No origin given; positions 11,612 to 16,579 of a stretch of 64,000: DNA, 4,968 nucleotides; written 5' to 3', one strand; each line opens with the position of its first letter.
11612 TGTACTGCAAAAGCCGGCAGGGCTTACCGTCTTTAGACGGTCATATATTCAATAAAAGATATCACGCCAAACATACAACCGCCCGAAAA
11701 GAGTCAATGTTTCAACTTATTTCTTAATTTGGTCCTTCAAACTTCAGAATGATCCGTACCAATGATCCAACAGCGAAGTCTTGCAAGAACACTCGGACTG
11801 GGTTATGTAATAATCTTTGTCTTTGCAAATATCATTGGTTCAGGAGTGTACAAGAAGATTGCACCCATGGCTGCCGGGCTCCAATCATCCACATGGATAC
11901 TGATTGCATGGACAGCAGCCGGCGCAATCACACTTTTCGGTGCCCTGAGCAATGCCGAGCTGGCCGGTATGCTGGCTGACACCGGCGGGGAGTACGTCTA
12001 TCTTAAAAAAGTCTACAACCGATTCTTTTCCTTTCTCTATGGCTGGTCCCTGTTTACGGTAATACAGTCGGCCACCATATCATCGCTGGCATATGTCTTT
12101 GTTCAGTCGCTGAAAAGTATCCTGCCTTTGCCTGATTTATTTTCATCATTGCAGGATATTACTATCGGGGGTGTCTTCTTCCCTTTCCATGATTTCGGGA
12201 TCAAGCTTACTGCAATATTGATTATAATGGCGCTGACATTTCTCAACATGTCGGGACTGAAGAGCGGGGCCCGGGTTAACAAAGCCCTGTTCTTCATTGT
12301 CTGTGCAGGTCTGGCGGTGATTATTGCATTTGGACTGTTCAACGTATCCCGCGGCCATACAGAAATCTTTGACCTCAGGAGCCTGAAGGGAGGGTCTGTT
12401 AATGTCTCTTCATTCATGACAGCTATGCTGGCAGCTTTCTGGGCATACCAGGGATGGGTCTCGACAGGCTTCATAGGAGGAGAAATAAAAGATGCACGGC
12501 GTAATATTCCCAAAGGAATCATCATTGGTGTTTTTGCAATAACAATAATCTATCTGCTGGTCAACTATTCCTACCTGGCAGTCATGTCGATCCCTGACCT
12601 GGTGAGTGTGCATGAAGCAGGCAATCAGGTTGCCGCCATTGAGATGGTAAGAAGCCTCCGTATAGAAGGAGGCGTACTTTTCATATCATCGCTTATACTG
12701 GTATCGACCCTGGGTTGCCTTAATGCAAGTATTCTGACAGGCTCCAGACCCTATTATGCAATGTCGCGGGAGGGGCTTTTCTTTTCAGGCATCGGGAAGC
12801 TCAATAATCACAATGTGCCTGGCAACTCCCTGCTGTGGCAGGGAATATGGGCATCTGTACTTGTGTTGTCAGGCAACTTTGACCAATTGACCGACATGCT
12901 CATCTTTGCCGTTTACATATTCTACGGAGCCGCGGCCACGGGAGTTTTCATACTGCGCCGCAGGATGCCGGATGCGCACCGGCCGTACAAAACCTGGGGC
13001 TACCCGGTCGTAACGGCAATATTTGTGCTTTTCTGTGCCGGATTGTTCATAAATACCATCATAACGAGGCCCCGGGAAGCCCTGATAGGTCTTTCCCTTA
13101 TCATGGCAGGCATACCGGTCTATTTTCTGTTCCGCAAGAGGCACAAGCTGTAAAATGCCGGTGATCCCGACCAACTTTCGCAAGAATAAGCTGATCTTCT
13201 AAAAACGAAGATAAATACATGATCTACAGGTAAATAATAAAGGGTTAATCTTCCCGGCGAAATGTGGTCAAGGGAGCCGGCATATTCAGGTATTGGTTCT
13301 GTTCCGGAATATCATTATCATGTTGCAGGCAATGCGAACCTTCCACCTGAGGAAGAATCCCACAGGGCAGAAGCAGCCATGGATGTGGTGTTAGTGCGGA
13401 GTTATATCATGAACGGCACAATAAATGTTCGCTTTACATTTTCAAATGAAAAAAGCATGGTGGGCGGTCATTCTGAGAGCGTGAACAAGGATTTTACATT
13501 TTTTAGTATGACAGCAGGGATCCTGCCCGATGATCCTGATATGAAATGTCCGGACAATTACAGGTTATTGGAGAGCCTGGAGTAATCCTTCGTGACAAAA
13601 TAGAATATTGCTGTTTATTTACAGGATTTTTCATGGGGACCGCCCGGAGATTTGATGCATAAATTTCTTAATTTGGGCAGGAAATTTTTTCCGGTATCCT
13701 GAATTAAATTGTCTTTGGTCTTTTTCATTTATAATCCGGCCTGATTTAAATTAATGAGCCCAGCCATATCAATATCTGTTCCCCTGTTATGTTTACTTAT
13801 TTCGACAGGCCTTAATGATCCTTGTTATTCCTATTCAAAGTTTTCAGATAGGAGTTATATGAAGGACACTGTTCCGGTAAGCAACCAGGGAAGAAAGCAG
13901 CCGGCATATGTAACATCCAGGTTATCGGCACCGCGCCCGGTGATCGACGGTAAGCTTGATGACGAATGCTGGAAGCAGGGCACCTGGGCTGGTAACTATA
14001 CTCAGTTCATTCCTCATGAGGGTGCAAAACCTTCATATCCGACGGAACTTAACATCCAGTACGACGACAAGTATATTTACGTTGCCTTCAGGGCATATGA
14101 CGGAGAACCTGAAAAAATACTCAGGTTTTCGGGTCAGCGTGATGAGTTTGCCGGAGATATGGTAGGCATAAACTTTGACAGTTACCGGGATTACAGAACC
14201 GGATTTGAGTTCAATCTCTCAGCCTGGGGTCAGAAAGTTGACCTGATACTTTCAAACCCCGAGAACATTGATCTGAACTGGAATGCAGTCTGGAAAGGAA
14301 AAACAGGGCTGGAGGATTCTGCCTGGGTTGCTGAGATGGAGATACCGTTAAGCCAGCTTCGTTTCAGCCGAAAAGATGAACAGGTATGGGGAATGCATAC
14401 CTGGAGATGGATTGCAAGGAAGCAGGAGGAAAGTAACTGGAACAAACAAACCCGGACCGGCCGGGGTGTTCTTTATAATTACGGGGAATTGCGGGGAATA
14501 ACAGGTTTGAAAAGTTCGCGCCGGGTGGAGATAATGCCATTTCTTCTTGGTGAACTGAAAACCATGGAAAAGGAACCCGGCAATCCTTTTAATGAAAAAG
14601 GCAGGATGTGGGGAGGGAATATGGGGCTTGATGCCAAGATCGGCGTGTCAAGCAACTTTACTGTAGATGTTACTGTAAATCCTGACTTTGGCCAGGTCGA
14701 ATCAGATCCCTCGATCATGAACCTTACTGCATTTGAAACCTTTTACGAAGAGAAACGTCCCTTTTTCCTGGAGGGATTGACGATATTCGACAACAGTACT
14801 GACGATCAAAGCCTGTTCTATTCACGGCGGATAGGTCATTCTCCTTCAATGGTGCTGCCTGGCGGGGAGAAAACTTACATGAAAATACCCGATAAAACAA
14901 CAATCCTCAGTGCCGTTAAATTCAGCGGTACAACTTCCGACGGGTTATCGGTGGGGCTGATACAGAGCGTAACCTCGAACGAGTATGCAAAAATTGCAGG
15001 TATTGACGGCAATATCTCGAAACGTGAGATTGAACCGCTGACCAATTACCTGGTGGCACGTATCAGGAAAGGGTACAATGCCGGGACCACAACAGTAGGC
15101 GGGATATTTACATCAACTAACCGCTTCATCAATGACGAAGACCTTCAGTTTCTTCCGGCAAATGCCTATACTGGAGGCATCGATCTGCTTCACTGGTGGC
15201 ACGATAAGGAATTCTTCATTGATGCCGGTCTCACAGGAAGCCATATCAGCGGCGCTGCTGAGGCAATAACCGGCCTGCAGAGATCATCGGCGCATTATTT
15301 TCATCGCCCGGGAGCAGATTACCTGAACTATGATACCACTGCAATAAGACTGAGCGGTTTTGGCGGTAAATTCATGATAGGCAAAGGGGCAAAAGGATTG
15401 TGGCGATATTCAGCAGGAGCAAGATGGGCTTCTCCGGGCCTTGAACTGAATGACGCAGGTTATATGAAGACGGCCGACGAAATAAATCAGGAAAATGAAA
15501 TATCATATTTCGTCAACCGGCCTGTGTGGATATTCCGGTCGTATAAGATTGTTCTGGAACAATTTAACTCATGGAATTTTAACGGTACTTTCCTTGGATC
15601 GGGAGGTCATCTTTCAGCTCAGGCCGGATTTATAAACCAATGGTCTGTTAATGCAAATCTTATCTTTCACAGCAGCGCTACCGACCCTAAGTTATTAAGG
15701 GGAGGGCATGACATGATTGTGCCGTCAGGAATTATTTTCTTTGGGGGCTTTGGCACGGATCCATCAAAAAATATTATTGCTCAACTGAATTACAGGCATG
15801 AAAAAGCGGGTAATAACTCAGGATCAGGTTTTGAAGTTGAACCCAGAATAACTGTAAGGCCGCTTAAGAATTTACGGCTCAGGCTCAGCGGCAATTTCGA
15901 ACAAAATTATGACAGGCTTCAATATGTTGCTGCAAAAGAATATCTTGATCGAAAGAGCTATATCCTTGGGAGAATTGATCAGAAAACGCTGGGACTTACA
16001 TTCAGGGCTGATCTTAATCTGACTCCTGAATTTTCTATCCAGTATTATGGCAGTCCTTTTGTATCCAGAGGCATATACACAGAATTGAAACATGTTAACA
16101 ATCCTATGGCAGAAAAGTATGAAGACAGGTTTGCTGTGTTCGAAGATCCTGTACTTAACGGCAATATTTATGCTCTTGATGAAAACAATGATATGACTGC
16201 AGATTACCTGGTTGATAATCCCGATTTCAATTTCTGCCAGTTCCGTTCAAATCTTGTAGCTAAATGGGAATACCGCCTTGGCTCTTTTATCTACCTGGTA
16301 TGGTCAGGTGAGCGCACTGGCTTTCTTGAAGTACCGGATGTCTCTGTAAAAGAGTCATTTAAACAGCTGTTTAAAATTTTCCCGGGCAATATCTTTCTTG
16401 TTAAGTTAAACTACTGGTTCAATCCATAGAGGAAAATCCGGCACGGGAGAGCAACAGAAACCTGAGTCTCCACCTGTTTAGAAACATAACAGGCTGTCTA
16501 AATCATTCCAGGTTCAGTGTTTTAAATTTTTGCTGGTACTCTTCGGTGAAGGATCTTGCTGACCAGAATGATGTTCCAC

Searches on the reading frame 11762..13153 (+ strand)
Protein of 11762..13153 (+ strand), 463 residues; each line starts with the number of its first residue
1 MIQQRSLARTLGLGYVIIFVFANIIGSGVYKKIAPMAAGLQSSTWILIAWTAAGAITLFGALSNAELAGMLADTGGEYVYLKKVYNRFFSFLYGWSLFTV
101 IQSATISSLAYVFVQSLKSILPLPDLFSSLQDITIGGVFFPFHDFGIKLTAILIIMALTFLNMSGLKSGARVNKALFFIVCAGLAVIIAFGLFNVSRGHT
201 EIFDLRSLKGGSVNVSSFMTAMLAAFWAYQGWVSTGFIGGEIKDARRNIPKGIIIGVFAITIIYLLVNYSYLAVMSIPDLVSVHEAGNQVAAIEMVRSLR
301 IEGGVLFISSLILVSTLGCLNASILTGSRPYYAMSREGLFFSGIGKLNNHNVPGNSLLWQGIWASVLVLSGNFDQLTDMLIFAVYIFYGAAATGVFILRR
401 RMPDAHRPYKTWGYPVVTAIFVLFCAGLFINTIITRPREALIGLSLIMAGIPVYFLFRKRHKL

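Call 13: search_protein_families(library=pfam, proteins=[window:11762-13153:+])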
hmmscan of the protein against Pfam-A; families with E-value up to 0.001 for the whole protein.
window:11762-13153:+ (463 aa): 2 families
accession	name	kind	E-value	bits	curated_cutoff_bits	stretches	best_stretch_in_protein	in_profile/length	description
PF13520.12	AA_permease_2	-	1.6e-46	159.6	27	1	16-439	6-411/427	Amino acid permease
PF00324.27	AA_permease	-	3.8e-31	108.7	24.6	1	17-432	3-420/470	Amino acid permease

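Call 15: find_encoding_contigs(protein=window:11762-13153:+, flank=10000, max_places=6)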
Protein window:11762-13153:+ (463 aa): 3 contigs read that carry it; 3 places shown.
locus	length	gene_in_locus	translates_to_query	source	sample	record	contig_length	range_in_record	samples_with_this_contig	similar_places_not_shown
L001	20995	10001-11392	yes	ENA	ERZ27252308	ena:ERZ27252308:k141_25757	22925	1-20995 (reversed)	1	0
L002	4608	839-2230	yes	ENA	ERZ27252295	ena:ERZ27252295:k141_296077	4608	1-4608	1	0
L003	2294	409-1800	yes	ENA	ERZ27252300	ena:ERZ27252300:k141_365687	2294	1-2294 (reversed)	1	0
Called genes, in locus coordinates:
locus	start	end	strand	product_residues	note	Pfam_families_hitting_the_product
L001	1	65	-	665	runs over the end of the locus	?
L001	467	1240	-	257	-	PF13428:TPR_14 (faint), PF14559:TPR_19 (faint), PF24575:TPR_Slam (faint), PF13431:TPR_17 (faint), PF13432:TPR_16 (faint), PF00515:TPR_1 (weak), PF07719:TPR_2 (weak), PF13181:TPR_8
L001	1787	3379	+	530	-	PF04015:DUF362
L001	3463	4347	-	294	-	PF02678:Pirin, PF05726:Pirin_C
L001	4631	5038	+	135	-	PF24709:DUF7670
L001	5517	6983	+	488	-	PF01212:Beta_elim_lyase, PF01041:DegT_DnrJ_EryC1 (weak)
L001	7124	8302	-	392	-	PF01208:URO-D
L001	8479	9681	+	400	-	PF00248:Aldo_ket_red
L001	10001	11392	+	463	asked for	PF00324:AA_permease, PF13520:AA_permease_2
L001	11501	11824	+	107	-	-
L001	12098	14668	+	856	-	PF19313:DUF5916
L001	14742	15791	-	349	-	PF02638:GHL10, PF13200:DUF4015 (weak)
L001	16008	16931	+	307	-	-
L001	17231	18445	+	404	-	PF14307:Glyco_tran_WbsX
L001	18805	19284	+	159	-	-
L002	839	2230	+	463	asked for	PF00324:AA_permease, PF13520:AA_permease_2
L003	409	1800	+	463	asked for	PF00324:AA_permease, PF13520:AA_permease_2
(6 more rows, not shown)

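Call 28: find_homologous_proteins(query=window:11762-13153:+, max_evalue=1e-60)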
Query window:11762-13153:+ (463 aa): 6245 proteins with E <= 1e-60 among 8000 candidates; the best 120 are listed.
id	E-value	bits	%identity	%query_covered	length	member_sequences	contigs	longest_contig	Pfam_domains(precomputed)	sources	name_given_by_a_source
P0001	6.9e-297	1002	100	100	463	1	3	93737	PF13520.13,PF00324.28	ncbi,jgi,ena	-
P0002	6.7e-265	897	90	100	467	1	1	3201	PF13520.13,PF00324.28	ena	-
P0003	7.4e-257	870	88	99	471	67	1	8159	PF13520.13,PF00324.28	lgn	-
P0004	2.5e-256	869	87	100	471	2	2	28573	PF13520.13,PF00324.28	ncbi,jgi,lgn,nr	ncbi:MAG TPA: amino acid permease [Bacteroidales bacterium]|nr:amino acid permease [Bacteroidales ba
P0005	9.6e-256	867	86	100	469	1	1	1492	PF13520.13,PF00324.28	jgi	-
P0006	3.3e-255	865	86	100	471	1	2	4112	PF13520.13,PF00324.28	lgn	-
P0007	1.2e-251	853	85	100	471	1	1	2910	PF13520.13,PF00324.28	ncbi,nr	ncbi:MAG: amino acid permease [Bacteroidales bacterium]|nr:amino acid permease [Bacteroidales bacter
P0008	3.8e-251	852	85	100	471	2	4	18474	PF13520.13,PF00324.28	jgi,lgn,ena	-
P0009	4.3e-251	851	85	100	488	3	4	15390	PF13520.13,PF00324.28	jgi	-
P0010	5.5e-251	851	85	100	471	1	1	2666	PF13520.13,PF00324.28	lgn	-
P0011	2.2e-250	849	85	100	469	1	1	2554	PF13520.13,PF00324.28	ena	-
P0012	3.1e-250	849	85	100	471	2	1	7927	PF13520.13,PF00324.28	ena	-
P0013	4.9e-250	848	84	100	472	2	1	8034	PF13520.13,PF00324.28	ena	-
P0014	3.3e-248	842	84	100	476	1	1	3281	PF13520.13,PF00324.28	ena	-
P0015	3.2e-239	812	80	100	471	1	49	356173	PF13520.13,PF00324.28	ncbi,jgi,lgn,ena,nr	ncbi:MAG TPA: amino acid permease [Bacteroidales bacterium]|jgi:APA family basic amino acid/polyamin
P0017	8.3e-236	801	86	92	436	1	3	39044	PF13520.13,PF00324.28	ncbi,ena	-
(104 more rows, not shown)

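Call 29: find_encoding_contigs(protein=P0004, flank=10000, max_places=3)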
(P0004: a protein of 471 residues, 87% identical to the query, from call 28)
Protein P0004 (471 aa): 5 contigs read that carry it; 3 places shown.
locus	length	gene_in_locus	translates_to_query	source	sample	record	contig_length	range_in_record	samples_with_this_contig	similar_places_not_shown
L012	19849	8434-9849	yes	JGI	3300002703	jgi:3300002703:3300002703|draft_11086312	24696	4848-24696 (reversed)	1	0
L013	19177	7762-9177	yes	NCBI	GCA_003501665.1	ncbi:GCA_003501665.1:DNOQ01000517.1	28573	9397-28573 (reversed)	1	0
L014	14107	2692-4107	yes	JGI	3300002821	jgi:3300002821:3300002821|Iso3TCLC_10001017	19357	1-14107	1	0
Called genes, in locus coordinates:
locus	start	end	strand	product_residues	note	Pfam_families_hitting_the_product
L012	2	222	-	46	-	?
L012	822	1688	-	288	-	PF01145:Band_7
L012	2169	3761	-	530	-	PF00009:GTP_EFTU, PF01926:MMR_HSR1, PF22042:EF-G_D2, PF16658:RF3_C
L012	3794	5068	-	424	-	PF00270:DEAD, PF04851:ResIII, PF00271:Helicase_C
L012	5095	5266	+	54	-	-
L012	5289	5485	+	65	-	-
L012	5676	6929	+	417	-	PF02085:Cytochrom_CIII (faint), PF14522:Cytochrome_C7 (faint), PF14537:Cytochrom_c3_2 (faint)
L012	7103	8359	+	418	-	PF13360:PQQ_2 (weak), PF13570:Beta-prop_ACSF4 (faint), PF13360:PQQ_2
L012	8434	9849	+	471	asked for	PF00324:AA_permease, PF13520:AA_permease_2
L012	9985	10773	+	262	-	PF01522:Polysacc_deac_1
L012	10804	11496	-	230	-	PF00702:Hydrolase, PF13419:HAD_2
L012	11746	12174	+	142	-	PF02566:OsmC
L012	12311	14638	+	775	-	PF02927:CelD_N (weak), PF00759:Glyco_hydro_9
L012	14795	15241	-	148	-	PF00011:HSP20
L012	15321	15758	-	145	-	PF00011:HSP20, PF17886:ArsA_HSP20 (weak)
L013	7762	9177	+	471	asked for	PF00324:AA_permease, PF13520:AA_permease_2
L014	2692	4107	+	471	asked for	PF00324:AA_permease, PF13520:AA_permease_2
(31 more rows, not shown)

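Call 30: find_encoding_contigs(protein=P0015, flank=10000, max_places=3)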
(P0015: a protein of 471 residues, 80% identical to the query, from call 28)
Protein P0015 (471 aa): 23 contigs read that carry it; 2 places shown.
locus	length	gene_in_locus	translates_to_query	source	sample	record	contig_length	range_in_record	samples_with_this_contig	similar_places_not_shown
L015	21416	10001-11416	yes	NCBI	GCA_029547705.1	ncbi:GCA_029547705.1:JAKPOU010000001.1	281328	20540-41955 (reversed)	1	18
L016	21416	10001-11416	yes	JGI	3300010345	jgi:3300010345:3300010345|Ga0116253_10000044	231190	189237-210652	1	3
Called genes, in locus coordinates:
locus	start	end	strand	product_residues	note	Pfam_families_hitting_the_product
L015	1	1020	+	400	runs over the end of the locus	PF16396:DUF5005, PF13810:DUF4185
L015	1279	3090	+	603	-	PF19543:GH123_N (faint), PF22680:Glyco_hydro_123_N_2 (weak), PF13320:GH123_cat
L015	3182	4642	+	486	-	-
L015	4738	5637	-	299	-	PF03253:UT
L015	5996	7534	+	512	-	PF04389:Peptidase_M28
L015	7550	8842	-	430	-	PF05684:DUF819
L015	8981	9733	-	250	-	PF06452:CBM9_1, PF16011:CBM9_2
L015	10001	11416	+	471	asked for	PF00324:AA_permease, PF13520:AA_permease_2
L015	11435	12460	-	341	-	-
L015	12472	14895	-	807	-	PF13620:CarboxypepD_reg, PF13715:CarbopepD_reg_2, PF07715:Plug, PF00593:TonB_dep_Rec_b-barrel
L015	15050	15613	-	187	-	-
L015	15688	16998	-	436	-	PF00512:HisKA, PF02518:HATPase_c, PF13581:HATPase_c_2 (weak)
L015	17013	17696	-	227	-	PF00072:Response_reg, PF00486:Trans_reg_C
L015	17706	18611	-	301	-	-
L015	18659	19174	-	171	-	-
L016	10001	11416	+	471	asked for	PF00324:AA_permease, PF13520:AA_permease_2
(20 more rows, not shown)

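Call 31: find_encoding_contigs(protein=P0017, flank=10000, max_places=3)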
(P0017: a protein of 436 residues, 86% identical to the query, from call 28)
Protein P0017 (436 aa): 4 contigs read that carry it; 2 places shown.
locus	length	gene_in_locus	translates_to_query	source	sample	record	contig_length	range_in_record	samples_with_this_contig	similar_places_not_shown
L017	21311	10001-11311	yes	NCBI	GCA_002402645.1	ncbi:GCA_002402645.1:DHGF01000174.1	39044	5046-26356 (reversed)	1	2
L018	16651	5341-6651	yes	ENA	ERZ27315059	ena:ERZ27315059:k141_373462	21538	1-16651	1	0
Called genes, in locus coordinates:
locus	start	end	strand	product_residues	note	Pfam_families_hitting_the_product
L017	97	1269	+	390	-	PF00271:Helicase_C, PF16203:ERCC3_RAD25_C (faint)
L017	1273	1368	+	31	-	-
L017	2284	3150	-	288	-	PF01145:Band_7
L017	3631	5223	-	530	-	PF00009:GTP_EFTU, PF01926:MMR_HSR1, PF22042:EF-G_D2, PF16658:RF3_C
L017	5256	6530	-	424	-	PF00270:DEAD, PF04851:ResIII, PF00271:Helicase_C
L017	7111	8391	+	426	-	PF02085:Cytochrom_CIII (faint), PF14522:Cytochrome_C7 (faint), PF14537:Cytochrom_c3_2 (faint)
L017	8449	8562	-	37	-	-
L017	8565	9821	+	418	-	PF13360:PQQ_2 (weak), PF13570:Beta-prop_ACSF4 (faint), PF13360:PQQ_2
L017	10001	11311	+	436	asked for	PF00324:AA_permease, PF13520:AA_permease_2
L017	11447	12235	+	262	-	PF01522:Polysacc_deac_1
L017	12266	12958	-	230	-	PF00702:Hydrolase, PF13419:HAD_2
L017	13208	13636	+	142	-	PF02566:OsmC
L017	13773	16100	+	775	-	PF02927:CelD_N (weak), PF00759:Glyco_hydro_9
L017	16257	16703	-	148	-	PF00011:HSP20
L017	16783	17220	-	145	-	PF00011:HSP20, PF17886:ArsA_HSP20 (weak)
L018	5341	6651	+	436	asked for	PF00324:AA_permease, PF13520:AA_permease_2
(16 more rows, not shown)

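Call 57: find_encoding_contigs(protein=P0002, flank=10000, max_places=3)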
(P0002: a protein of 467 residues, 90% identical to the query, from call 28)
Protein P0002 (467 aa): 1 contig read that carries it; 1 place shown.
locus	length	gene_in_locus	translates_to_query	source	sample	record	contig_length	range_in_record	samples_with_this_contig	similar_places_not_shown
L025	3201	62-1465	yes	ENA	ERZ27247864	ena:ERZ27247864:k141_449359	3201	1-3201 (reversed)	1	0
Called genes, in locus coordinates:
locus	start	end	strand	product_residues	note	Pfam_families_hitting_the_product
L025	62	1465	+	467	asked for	PF00324:AA_permease, PF13520:AA_permease_2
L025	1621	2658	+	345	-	PF13620:CarboxypepD_reg, PF13715:CarbopepD_reg_2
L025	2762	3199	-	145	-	?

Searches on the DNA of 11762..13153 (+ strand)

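Call 61: search_rna_families(sources=[L011, L008, L025], threshold=gathering)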
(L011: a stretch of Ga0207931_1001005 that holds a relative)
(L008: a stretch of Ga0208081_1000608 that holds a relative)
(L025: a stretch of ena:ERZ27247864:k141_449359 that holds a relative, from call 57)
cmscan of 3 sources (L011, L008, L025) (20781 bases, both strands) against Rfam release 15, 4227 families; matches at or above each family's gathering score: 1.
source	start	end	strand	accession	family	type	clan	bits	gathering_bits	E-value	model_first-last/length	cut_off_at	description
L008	4080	4153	+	RF00005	tRNA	Gene; tRNA;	CL00001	64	29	4.4e-12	1-71/71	no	tRNA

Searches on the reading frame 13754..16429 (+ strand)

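Call 13: search_protein_families(library=pfam, proteins=[window:13754-16429:+])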
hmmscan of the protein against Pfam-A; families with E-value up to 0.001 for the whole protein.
window:13754-16429:+ (891 aa): 1 family
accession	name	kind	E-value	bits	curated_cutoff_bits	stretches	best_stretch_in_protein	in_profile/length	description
PF19313.5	DUF5916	-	8.5e-67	226.6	22.6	1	284-889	22-563/572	Domain of unknown function (DUF5916)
